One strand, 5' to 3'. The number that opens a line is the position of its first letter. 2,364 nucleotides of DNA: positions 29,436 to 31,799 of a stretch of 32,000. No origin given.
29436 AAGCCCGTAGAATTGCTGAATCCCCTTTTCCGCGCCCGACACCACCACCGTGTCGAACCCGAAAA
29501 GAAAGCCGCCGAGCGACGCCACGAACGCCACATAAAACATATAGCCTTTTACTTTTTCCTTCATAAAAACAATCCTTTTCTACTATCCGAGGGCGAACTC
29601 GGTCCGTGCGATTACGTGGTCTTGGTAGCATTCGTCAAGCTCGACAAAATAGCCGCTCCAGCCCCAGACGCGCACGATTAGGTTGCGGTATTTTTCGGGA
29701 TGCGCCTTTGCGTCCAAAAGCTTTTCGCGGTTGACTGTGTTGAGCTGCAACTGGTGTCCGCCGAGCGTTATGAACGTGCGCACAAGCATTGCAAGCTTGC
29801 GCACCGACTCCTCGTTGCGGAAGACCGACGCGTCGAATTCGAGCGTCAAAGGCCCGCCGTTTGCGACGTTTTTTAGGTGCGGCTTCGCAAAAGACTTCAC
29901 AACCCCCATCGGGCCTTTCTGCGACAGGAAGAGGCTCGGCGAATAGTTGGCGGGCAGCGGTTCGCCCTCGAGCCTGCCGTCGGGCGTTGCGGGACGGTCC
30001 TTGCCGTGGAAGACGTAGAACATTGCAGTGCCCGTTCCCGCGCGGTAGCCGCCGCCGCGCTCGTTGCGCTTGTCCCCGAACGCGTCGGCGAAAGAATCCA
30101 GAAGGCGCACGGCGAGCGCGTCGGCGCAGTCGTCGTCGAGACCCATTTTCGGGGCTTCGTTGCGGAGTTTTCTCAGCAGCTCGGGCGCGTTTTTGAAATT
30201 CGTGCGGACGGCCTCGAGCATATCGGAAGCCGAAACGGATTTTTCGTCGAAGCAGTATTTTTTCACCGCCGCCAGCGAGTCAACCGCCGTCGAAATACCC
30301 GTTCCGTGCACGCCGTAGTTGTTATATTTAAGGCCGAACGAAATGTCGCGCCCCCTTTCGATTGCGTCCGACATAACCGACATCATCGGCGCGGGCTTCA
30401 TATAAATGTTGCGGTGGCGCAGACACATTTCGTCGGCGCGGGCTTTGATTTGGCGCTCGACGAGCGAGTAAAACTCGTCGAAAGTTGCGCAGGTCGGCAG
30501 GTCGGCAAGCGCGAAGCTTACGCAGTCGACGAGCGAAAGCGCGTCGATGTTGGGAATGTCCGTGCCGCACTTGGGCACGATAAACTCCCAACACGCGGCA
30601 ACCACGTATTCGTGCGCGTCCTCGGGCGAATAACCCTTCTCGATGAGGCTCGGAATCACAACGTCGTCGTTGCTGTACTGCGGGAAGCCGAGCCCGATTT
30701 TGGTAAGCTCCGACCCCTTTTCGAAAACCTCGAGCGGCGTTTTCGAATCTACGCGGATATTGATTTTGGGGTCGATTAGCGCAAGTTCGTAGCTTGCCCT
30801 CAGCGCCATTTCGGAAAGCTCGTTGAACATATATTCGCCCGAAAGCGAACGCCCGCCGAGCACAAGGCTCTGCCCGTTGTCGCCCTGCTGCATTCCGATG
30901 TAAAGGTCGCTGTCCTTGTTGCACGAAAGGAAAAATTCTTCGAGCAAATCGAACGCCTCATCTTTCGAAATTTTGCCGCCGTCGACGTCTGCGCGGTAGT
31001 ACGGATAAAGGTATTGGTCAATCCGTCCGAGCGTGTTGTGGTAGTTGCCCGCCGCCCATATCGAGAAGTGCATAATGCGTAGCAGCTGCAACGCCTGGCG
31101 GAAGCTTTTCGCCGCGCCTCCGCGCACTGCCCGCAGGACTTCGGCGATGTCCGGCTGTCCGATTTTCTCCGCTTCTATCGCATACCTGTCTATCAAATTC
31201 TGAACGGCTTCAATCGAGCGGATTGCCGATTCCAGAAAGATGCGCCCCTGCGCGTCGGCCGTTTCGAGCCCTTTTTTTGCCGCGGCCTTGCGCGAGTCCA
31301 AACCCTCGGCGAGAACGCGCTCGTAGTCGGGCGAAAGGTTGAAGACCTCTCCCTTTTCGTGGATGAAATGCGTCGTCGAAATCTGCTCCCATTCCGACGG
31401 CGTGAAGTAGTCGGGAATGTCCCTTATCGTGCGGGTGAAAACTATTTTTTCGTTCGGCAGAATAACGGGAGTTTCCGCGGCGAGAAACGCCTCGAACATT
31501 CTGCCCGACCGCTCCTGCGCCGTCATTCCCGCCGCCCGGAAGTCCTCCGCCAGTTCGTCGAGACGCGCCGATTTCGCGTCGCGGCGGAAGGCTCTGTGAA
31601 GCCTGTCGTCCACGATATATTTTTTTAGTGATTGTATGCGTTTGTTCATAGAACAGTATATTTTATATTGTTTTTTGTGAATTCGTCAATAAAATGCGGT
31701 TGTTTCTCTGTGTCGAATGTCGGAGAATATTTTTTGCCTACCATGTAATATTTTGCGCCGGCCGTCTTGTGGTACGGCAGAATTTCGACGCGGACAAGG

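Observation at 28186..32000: Compact operon: radical-SAM activase, 688-aa glycyl radical enzyme, MFS sugar porter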

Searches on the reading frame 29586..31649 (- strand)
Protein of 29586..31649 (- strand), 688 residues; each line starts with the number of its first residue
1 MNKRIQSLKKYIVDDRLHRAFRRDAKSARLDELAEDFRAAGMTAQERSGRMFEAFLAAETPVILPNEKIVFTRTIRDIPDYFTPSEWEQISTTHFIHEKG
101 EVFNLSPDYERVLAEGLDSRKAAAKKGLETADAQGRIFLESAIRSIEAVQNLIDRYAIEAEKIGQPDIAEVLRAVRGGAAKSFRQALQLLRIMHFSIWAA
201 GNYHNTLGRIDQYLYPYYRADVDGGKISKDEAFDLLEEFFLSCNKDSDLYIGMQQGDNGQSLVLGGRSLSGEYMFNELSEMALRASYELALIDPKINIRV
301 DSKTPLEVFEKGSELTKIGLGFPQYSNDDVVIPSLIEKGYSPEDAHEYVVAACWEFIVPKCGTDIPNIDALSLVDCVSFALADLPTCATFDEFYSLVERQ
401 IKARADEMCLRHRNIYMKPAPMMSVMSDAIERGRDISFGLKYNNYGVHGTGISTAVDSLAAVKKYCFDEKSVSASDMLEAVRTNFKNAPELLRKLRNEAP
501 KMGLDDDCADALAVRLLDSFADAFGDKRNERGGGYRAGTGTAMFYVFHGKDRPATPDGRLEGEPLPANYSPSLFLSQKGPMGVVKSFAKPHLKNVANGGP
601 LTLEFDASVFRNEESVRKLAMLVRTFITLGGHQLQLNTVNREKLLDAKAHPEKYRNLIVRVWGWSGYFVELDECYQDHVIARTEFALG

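Call 8: search_protein_families(library=pfam, proteins=[window:29586-31649:-])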
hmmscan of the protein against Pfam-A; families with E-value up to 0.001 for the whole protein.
window:29586-31649:- (688 aa): 2 families
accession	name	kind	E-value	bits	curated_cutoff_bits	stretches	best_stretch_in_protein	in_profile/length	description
PF02901.20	PFL-like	-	1.2e-91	308.8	24.3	1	83-547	134-645/647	Pyruvate formate lyase-like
PF01228.26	Gly_radical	-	3.3e-20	73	22.2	1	570-669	6-106/106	Glycine radical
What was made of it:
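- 29583..31649 (-): 688-aa glycyl radical enzyme: Cys loop AAC353-W-E355, Gly loop RVWG663WSGYF, family-specific invariant motif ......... (253-261). PF02901 1e-91 and PF01228 3e-20 (call 8).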

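Call 9: search_protein_families(library=ncbifam, proteins=[window:29586-31649:-])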
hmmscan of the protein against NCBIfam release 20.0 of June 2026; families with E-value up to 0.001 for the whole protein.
window:29586-31649:- (688 aa): 12 families
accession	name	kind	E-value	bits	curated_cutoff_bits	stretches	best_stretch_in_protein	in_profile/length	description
TIGR01774.1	PFL2-3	subfamily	4.1e-98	329.6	678.2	1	108-686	161-785/786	formate C-acetyltransferase/glycerol dehydratase family glycyl radical enzyme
NF043068.1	glycl_HYPD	equivalog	2.6e-85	287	1100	2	414-685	508-782/784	trans-4-hydroxy-L-proline dehydratase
NF007437.0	PRK09983.1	equivalog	3.1e-81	273.6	1109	1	105-686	157-764/765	formate C-acetyltransferase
NF048011.1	SfplDhtHpsGDes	equivalog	3.7e-76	257.1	1000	1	107-685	188-819/821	(2S)-3-sulfopropanediol dehydratase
NF048009.1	SfplDhtHpfGKleb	equivalog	3.9e-76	256.8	1000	1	102-685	182-822/824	(2S)-3-sulfopropanediol dehydratase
TIGR04394.1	choline_CutC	equivalog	1.9e-67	228.5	1050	2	380-684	475-785/789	choline trimethylamine-lyase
NF033718.1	indole_decarb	equivalog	3.7e-59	200.8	1100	3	495-685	676-866/868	indoleacetate decarboxylase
NF033715.1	glycyl_HPDL_Lrg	equivalog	1.5e-49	168.6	1150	3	156-353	300-507/901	4-hydroxyphenylacetate decarboxylase large subunit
TIGR01255.1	pyr_form_ly_1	equivalog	1.9e-20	72.9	994.2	1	450-683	512-739/744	formate C-acetyltransferase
NF038360.1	rad_fix_GrcA3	exception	7.8e-17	61.1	158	1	612-683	2-73/78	autonomous glycyl radical cofactor GrcA3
NF008341.1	PRK11127.1-1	equivalog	3.9e-09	36.4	145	1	634-683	26-75/80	autonomous glycyl radical cofactor GrcA2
TIGR04365.1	spare_glycyl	equivalog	5e-08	33.3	170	1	628-683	66-121/126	autonomous glycyl radical cofactor GrcA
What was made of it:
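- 29583..31649 (-): TIGR01774 scores 329.6 against a cut-off of 678 (call 9).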

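Call 10: find_homologous_proteins(query=window:29586-31649:-)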
Query window:29586-31649:- (688 aa): 7639 proteins with E <= 0.001 among 8000 candidates; the best 120 are listed.
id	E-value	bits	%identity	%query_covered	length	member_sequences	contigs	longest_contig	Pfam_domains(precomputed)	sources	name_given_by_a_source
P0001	0.0e+0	1565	100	100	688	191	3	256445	PF02901.21,PF01228.27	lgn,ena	-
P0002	0.0e+0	1291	80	100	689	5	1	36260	PF02901.21,PF01228.27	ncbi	-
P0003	0.0e+0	1289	80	100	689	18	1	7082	PF02901.21,PF01228.27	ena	-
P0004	0.0e+0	1236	78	100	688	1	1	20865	PF02901.21,PF01228.27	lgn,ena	-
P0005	0.0e+0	1231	77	100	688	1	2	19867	PF02901.21,PF01228.27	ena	-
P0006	0.0e+0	1229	78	100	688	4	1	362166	PF02901.21,PF01228.27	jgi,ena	-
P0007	0.0e+0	1228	77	100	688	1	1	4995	PF02901.21,PF01228.27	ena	-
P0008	0.0e+0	1227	77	100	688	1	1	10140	PF02901.21,PF01228.27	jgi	jgi:formate C-acetyltransferase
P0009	0.0e+0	1226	77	100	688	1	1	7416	PF02901.21,PF01228.27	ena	-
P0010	0.0e+0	1226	77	100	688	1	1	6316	PF02901.21,PF01228.27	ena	-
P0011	0.0e+0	1226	77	100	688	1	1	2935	PF02901.21,PF01228.27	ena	-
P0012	0.0e+0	1223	77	100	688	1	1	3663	PF02901.21,PF01228.27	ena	-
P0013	0.0e+0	1223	77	100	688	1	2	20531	PF02901.21,PF01228.27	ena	-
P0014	0.0e+0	1222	77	100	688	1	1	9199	PF02901.21,PF01228.27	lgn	-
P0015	0.0e+0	1221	76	100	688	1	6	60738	PF02901.21,PF01228.27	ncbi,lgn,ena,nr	ncbi:MAG: hypothetical protein IKC88_05465 [Opitutales bacterium]|nr:hypothetical protein [Opitutale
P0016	0.0e+0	1221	76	100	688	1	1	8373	PF02901.21,PF01228.27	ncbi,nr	ncbi:MAG: hypothetical protein J6K91_04560 [Opitutales bacterium]|nr:hypothetical protein [Opitutale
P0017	0.0e+0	1219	76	100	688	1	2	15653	PF02901.21,PF01228.27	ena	-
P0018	0.0e+0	1219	76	100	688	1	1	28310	PF02901.21,PF01228.27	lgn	-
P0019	0.0e+0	1218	76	100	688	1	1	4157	PF02901.21,PF01228.27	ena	-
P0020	0.0e+0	1215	77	100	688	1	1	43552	PF02901.21,PF01228.27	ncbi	-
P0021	0.0e+0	1214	76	100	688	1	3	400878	PF02901.21,PF01228.27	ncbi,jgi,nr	ncbi:MAG: pyruvate formate-lyase [Opitutales bacterium]|nr:pyruvate formate-lyase [Opitutales bacter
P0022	0.0e+0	1213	76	100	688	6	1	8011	PF02901.21,PF01228.27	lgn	-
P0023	0.0e+0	1179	74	100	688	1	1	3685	PF02901.21,PF01228.27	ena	-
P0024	0.0e+0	1177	73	100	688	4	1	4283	PF02901.21,PF01228.27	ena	-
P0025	0.0e+0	1139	70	100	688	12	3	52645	PF02901.21,PF01228.27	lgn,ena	-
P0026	0.0e+0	1129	69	100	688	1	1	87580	PF02901.21,PF01228.27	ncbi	-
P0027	0.0e+0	1115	70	100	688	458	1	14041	PF02901.21,PF01228.27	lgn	-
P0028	0.0e+0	1115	70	100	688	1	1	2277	PF02901.21,PF01228.27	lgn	-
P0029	0.0e+0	1111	70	100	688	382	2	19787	PF02901.21,PF01228.27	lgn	-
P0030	0.0e+0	1111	69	100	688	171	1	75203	PF02901.21,PF01228.27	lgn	-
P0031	0.0e+0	1107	69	100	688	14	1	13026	PF02901.21,PF01228.27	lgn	-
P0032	0.0e+0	1103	69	100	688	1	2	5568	PF02901.21,PF01228.27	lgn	-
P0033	0.0e+0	1099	70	100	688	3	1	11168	PF02901.21,PF01228.27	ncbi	-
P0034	0.0e+0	1091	69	100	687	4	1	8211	PF02901.21,PF01228.27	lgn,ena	-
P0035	0.0e+0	1080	69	100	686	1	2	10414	PF02901.21,PF01228.27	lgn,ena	-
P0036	0.0e+0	1080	68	100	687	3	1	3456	PF02901.21,PF01228.27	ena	-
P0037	0.0e+0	1015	65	100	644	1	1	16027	PF02901.21,PF01228.27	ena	-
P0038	5.5e-296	1001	64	100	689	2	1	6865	PF02901.21,PF01228.27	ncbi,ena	-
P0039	8.2e-296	1001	63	100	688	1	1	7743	PF02901.21,PF01228.27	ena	-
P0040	1.2e-295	1000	63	100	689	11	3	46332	PF02901.21,PF01228.27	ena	-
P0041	6.0e-294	995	63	100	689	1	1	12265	PF02901.21,PF01228.27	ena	-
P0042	4.9e-293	992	63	100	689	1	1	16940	PF02901.21,PF01228.27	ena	-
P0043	8.5e-293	991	63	100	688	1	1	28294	PF02901.21,PF01228.27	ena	-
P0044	2.8e-292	989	62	100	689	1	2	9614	PF02901.21,PF01228.27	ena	-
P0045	3.5e-292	989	62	100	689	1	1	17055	PF02901.21,PF01228.27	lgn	-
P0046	5.3e-292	988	63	100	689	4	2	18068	PF02901.21,PF01228.27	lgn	-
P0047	8.2e-292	988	62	100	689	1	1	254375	PF02901.21,PF01228.27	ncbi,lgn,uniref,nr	ncbi:pyruvate formate lyase family protein [Bacteroides sp.]|uniref:pyruvate formate lyase family pr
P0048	1.2e-291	987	62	100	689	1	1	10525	PF02901.21,PF01228.27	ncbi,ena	-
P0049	1.3e-291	987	62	100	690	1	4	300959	PF02901.21,PF01228.27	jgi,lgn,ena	-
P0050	6.7e-291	985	62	100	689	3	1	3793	PF02901.21,PF01228.27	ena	-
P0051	1.7e-290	983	62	100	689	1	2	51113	PF02901.21,PF01228.27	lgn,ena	-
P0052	1.8e-290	983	63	100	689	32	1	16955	PF02901.21,PF01228.27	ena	-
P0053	7.4e-290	981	63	100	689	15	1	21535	PF02901.21,PF01228.27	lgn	-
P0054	9.0e-290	981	61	100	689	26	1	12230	PF02901.21,PF01228.27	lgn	-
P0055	1.1e-289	981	62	100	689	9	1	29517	PF02901.21,PF01228.27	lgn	-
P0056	1.4e-289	980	61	100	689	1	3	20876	PF02901.21,PF01228.27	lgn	-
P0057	2.5e-289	979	62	100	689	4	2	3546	PF02901.21,PF01228.27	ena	-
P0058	3.9e-289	979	62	100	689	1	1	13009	PF02901.21,PF01228.27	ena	-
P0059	4.6e-289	979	63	100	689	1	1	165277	PF02901.21,PF01228.27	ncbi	-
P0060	5.9e-289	978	61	100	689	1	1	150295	PF02901.21,PF01228.27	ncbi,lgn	-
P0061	7.1e-289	978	61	100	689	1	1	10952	PF02901.21,PF01228.27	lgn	-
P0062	1.1e-288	977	63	100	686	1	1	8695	PF02901.21,PF01228.27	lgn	-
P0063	1.5e-288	977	62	100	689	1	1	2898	PF02901.21,PF01228.27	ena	-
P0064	1.9e-288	976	62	100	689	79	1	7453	PF02901.21,PF01228.27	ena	-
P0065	3.0e-288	976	62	100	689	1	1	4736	PF02901.21,PF01228.27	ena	-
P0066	3.6e-288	976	62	100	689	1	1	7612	PF02901.21,PF01228.27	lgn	-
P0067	4.2e-288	975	62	100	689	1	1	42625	PF02901.21,PF01228.27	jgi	jgi:formate C-acetyltransferase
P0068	5.8e-288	975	62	100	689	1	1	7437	PF02901.21,PF01228.27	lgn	-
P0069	1.0e-287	974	62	100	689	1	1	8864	PF02901.21,PF01228.27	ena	-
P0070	1.4e-287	974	62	100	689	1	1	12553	PF02901.21,PF01228.27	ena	-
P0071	1.9e-287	973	62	100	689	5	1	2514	PF02901.21,PF01228.27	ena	-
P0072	2.7e-287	973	62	100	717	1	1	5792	PF02901.21,PF01228.27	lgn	-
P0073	2.8e-287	973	62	100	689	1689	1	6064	PF02901.21,PF01228.27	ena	-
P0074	3.2e-287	972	60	100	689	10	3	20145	PF02901.21,PF01228.27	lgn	-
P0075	3.5e-287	972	62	100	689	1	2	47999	PF02901.21,PF01228.27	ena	-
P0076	6.8e-287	971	62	100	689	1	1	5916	PF02901.21,PF01228.27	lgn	-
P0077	7.4e-287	971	63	100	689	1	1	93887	PF02901.21,PF01228.27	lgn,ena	-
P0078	9.2e-287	971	62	100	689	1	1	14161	PF02901.21,PF01228.27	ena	-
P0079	9.6e-287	971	61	100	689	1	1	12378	PF02901.21,PF01228.27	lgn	-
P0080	1.3e-286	970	61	100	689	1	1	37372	PF02901.21,PF01228.27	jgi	-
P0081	1.6e-286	970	62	100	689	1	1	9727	PF02901.21,PF01228.27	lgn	-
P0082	2.9e-286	969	61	100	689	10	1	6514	PF02901.21,PF01228.27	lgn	-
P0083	4.3e-286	969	62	100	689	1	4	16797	PF02901.21,PF01228.27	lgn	-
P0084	6.0e-286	968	61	100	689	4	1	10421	PF02901.21,PF01228.27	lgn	-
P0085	9.2e-286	968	61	100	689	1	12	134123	PF02901.21,PF01228.27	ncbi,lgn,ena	-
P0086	9.2e-286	968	61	100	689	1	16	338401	PF02901.21,PF01228.27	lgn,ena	-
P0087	9.7e-286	968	61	100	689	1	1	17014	PF02901.21,PF01228.27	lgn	-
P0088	1.1e-285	967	61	100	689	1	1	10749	PF02901.21,PF01228.27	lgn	-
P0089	1.1e-285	967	61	100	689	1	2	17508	PF02901.21,PF01228.27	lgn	-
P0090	1.3e-285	967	61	100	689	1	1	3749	PF02901.21,PF01228.27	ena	-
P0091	1.3e-285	967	62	100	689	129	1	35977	PF02901.21,PF01228.27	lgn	-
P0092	1.5e-285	967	61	100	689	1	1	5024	PF02901.21,PF01228.27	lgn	-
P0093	1.6e-285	967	61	100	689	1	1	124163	PF02901.21,PF01228.27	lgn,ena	-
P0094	1.6e-285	967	61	100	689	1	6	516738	PF02901.21,PF01228.27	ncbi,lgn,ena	-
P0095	2.6e-285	966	61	100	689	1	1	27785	PF02901.21,PF01228.27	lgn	-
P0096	2.6e-285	966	60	100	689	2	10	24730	PF02901.21,PF01228.27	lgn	-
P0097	2.9e-285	966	62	99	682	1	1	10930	PF02901.21,PF01228.27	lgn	-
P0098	3.7e-285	966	62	100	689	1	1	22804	PF02901.21,PF01228.27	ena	-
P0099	4.1e-285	965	61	100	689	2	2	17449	PF02901.21,PF01228.27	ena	-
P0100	4.1e-285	965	61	100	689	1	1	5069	PF02901.21,PF01228.27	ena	-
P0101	4.6e-285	965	61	100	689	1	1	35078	PF02901.21,PF01228.27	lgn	-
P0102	4.7e-285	965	62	100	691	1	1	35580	PF02901.21,PF01228.27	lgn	-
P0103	5.6e-285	965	62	100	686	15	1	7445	PF02901.21,PF01228.27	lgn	-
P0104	5.9e-285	965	61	100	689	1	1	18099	PF02901.21,PF01228.27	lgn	-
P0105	8.8e-285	964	61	100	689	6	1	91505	PF02901.21,PF01228.27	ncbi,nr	ncbi:MAG: pyruvate formate-lyase [Bacteroidales bacterium]|nr:pyruvate formate-lyase [Bacteroidales 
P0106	9.3e-285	964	61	100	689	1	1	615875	PF02901.21,PF01228.27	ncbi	ncbi:MAG: pyruvate formate lyase family protein [Fermentimonas sp.]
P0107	1.3e-284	964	62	100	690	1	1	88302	PF02901.21,PF01228.27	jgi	-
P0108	1.7e-284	963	61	100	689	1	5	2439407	PF02901.21,PF01228.27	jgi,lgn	jgi:pyruvate-formate lyase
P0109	1.8e-284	963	61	100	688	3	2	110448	PF02901.21,PF01228.27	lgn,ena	-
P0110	1.8e-284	963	60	100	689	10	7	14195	PF02901.21,PF01228.27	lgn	-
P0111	5.0e-284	962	62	100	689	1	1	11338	PF02901.21,PF01228.27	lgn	-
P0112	1.6e-283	960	61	100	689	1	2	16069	PF02901.21,PF01228.27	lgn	-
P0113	1.6e-283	960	60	100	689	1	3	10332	PF02901.21,PF01228.27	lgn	-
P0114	2.1e-283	960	60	100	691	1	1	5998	PF02901.21,PF01228.27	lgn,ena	-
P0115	2.6e-283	960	61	100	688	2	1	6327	PF02901.21,PF01228.27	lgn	-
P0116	4.0e-283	959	62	100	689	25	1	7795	PF02901.21,PF01228.27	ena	-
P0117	4.3e-283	959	61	100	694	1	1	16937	PF02901.21,PF01228.27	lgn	-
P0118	5.5e-283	958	61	100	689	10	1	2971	PF02901.21,PF01228.27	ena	-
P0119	6.0e-283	958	61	100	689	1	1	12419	PF02901.21,PF01228.27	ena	-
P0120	1.4e-282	957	60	100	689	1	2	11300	PF02901.21,PF01228.27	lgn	-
